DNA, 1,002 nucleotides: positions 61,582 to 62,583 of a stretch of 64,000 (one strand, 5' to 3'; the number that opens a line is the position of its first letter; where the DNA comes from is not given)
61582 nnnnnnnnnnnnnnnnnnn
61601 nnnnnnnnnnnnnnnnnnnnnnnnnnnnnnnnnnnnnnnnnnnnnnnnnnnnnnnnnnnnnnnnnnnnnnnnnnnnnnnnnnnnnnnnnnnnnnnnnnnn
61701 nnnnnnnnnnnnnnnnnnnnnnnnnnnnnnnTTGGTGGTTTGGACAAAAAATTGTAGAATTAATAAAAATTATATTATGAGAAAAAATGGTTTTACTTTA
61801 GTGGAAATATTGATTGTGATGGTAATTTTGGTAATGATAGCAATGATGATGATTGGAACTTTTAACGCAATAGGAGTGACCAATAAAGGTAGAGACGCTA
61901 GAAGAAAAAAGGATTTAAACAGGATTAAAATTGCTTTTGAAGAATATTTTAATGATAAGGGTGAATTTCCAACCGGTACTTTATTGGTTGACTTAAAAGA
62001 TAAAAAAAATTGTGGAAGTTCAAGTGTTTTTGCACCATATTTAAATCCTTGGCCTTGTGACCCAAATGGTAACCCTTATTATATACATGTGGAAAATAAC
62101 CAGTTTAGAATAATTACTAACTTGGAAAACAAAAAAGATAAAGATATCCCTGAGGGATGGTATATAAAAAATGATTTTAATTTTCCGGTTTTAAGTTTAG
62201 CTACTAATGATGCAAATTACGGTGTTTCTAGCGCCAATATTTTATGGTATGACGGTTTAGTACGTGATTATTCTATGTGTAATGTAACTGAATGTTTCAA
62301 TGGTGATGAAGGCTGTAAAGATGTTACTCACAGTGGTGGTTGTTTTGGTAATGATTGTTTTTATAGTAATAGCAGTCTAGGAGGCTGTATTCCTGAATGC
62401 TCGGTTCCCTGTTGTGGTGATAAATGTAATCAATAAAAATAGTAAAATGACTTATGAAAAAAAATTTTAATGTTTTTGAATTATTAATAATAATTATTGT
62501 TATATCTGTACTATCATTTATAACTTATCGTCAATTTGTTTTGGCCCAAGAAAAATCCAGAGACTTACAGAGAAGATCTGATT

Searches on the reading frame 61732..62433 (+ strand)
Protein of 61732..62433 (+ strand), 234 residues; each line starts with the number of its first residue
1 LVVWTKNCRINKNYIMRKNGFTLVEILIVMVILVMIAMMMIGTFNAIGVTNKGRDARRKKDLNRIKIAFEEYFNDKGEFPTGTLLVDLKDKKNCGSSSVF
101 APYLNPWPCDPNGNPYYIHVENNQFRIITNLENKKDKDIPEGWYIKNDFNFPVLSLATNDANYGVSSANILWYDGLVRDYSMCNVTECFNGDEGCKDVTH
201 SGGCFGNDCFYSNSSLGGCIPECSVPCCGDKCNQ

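Call 70: search_protein_families(library=pfam, proteins=[window:61732-62433:+], max_evalue=0.001)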
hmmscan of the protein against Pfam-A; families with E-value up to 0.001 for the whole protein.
window:61732-62433:+ (234 aa): 1 family
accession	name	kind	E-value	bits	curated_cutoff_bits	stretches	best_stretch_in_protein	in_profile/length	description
PF07963.17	N_methyl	-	7.2e-06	25.8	21.2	1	16-40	2-26/27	Prokaryotic N-terminal methylation motif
